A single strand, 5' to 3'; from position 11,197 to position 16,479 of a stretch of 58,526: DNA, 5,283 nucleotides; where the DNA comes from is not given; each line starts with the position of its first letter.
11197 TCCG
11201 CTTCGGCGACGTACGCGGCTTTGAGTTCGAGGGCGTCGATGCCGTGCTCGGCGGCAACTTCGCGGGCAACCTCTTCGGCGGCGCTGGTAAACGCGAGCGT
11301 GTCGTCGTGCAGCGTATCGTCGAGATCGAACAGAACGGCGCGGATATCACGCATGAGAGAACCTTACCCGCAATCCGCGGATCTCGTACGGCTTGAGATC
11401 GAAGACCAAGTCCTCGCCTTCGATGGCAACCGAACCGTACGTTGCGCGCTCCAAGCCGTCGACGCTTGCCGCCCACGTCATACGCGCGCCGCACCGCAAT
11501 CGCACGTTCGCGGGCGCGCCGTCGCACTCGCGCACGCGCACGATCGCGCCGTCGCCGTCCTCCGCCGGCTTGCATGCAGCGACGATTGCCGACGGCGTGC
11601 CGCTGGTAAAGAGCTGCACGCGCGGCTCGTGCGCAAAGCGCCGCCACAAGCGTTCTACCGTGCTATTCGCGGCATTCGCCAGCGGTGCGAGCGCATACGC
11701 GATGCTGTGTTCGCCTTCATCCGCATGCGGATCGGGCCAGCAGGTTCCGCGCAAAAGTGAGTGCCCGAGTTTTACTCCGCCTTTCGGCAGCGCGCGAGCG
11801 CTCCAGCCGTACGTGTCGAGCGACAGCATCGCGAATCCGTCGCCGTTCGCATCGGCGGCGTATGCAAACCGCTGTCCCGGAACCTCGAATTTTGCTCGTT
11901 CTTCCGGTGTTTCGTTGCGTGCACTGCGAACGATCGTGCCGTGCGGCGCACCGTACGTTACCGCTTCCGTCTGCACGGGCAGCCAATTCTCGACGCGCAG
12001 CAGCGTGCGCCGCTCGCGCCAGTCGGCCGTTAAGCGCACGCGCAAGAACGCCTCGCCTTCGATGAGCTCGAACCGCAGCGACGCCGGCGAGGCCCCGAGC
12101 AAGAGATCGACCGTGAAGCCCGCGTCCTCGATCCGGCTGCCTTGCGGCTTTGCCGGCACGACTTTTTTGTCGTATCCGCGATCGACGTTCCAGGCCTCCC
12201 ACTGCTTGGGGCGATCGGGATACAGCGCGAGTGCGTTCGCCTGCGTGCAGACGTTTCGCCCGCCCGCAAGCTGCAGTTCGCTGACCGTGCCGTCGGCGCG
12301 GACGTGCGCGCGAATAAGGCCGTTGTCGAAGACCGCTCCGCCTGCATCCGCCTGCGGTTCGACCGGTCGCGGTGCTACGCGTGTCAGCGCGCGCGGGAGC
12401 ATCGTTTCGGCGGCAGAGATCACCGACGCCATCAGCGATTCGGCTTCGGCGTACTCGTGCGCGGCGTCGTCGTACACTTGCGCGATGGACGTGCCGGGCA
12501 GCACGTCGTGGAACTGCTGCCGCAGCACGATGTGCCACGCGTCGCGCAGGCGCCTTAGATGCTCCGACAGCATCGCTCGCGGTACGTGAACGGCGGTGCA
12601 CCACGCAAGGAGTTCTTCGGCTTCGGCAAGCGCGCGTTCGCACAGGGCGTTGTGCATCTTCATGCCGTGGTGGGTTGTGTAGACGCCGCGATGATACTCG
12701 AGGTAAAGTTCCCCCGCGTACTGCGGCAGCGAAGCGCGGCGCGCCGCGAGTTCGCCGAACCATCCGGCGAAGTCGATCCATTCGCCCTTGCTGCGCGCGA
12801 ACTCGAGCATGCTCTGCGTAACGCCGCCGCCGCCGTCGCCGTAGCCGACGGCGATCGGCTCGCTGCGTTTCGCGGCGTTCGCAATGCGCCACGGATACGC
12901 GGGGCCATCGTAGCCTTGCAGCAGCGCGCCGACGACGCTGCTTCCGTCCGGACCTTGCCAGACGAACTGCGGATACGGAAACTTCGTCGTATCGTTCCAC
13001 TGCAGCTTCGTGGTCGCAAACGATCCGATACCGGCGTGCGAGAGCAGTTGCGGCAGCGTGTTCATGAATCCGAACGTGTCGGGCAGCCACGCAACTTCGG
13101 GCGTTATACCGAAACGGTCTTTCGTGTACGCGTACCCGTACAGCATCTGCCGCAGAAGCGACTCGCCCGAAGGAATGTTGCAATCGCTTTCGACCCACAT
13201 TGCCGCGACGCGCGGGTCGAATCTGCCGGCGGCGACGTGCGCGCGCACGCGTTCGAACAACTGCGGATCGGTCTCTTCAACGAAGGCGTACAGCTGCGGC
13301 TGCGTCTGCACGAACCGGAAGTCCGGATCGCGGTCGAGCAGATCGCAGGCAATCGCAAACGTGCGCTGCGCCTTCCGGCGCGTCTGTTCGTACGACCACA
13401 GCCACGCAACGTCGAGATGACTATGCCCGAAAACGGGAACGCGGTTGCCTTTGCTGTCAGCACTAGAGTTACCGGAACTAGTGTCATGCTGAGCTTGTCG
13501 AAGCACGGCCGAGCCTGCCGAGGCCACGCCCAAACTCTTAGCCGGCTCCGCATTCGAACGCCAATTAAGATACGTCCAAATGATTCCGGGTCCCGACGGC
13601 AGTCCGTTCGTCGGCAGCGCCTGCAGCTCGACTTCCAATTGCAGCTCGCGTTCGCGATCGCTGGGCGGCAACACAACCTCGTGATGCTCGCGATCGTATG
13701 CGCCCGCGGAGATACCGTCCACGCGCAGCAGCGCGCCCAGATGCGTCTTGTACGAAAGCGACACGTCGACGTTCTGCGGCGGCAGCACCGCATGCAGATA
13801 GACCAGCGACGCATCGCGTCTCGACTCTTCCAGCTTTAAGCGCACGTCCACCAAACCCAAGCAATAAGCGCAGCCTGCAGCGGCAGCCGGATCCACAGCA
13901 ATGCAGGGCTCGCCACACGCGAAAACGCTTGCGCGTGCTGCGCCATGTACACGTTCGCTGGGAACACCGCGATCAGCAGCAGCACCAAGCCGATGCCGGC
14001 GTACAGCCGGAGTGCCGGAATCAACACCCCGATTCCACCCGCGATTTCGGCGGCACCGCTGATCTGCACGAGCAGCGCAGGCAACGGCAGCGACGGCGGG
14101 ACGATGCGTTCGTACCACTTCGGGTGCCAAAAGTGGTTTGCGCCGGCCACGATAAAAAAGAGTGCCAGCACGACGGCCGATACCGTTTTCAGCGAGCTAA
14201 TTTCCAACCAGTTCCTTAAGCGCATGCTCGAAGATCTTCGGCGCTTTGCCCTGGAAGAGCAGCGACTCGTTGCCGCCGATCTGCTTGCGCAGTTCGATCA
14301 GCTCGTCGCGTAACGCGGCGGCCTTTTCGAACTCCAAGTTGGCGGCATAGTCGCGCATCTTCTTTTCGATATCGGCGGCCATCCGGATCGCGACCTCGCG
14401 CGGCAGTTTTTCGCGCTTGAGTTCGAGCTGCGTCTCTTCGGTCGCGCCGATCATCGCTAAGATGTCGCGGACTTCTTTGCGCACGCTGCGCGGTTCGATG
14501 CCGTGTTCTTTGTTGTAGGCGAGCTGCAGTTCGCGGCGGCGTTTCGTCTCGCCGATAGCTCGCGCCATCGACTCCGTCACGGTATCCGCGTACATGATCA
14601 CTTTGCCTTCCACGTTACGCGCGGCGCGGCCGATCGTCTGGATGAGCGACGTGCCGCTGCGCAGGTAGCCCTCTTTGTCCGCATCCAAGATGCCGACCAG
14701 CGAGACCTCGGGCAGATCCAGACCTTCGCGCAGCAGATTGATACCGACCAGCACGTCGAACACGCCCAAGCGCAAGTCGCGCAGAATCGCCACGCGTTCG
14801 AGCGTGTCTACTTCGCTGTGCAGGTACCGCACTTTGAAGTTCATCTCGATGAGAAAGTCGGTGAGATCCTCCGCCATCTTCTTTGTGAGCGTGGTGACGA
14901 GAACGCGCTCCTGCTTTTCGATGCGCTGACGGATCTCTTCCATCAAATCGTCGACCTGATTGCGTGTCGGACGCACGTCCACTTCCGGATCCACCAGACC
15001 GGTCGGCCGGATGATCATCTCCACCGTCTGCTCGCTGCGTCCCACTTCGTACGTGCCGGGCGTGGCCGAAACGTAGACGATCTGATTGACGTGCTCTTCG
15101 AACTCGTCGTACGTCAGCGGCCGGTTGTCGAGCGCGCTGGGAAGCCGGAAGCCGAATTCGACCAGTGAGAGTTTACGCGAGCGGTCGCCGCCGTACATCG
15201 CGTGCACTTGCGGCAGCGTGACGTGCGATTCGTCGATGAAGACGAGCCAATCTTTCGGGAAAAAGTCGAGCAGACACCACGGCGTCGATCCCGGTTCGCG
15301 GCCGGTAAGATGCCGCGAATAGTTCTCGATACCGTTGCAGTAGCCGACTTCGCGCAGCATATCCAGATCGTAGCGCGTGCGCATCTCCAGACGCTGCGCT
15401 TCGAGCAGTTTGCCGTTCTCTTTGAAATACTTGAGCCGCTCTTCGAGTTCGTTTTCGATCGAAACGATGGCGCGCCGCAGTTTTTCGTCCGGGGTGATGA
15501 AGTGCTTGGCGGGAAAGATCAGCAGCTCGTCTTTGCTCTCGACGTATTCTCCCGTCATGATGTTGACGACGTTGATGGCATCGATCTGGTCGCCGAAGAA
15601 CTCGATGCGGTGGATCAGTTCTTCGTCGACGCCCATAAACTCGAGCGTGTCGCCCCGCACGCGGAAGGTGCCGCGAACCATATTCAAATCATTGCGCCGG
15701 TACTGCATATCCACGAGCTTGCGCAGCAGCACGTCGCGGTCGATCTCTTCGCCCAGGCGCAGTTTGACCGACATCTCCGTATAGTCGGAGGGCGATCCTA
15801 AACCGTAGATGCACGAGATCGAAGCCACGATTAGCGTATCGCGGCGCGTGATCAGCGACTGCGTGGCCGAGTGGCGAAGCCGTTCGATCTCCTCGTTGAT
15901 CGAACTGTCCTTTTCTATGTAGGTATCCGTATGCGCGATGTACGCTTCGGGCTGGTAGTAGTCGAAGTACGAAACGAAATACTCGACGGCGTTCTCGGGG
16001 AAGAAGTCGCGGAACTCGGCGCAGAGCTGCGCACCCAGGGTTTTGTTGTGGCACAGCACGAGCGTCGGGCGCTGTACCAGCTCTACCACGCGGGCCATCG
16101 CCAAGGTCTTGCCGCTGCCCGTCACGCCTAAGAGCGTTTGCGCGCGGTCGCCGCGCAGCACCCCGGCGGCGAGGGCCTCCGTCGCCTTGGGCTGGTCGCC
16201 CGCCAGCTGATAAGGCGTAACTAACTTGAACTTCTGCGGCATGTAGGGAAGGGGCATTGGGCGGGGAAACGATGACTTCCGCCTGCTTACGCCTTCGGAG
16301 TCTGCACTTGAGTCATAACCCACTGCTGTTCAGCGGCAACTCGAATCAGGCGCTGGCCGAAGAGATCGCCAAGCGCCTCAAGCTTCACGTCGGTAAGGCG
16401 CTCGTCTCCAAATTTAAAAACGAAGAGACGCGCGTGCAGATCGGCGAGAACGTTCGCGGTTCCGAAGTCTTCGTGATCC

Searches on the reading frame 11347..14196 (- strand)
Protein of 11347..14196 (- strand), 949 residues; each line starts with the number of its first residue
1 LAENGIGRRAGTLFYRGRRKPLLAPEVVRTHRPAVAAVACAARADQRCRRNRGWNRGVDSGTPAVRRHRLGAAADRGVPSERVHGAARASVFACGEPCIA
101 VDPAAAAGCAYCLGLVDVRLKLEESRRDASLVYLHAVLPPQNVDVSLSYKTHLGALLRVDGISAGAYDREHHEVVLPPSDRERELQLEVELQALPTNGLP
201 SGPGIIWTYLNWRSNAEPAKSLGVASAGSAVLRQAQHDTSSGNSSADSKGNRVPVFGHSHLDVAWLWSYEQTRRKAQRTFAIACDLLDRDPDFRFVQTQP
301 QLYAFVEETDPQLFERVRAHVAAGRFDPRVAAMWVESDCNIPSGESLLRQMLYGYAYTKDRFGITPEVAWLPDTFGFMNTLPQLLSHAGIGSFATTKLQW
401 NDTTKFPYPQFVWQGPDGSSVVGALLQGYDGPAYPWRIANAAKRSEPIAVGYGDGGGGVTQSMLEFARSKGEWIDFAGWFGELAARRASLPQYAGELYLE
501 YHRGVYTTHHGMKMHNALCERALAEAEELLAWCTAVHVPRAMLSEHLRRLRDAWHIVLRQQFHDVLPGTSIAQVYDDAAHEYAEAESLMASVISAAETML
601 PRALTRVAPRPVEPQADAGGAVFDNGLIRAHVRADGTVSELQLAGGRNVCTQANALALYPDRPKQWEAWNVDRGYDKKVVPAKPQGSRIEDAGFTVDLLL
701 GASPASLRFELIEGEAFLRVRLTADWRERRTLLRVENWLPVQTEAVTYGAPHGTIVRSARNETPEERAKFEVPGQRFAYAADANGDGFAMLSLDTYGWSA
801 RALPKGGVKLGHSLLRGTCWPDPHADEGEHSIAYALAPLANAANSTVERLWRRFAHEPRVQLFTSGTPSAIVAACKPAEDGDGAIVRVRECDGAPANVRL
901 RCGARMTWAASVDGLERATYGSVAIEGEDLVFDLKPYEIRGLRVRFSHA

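Call 73: search_protein_families(library=pfam, proteins=[window:11347-14196:-], max_evalue=0.00001)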
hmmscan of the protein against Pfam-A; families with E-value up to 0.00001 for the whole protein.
window:11347-14196:- (949 aa): 4 families
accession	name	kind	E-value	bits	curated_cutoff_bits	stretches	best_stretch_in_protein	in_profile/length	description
PF01074.27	Glyco_hydro_38N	-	8.1e-63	212.8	25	1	254-467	3-231/270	Glycosyl hydrolases family 38 N-terminal domain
PF07748.19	Glyco_hydro_38C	-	5.7e-25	89.2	25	1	624-824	2-206/206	Glycosyl hydrolases family 38 C-terminal domain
PF09261.16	Alpha-mann_mid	-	3.9e-21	75.4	31.1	1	500-596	1-92/96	Alpha mannosidase middle domain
PF17677.7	Glyco_hydro38C2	-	2.8e-08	34.2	22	1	871-940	3-70/72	Glycosyl hydrolases family 38 C-terminal beta sandwich domain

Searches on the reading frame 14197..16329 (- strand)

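Call 73: search_protein_families(library=pfam, proteins=[window:14197-16329:-], max_evalue=0.00001)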
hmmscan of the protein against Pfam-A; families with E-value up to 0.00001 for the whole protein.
window:14197-16329:- (710 aa): 5 families
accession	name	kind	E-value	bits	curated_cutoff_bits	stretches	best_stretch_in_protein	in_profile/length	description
PF17757.6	UvrB_inter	-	1.7e-27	95.8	22.9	1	188-277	1-91/91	UvrB interaction domain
PF12344.14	UvrB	-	9.9e-22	77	27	1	579-621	1-43/43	Ultra-violet resistance protein B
PF00271.37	Helicase_C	-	4.3e-19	69.2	23.5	1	459-572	3-109/110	Helicase conserved C-terminal domain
PF04851.21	ResIII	-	1.6e-08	35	22.5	1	42-145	4-111/164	Type III restriction enzyme, res subunit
PF02151.25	UVR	-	1.7e-07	31.2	21.5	1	651-683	4-36/36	UvrB/uvrC motif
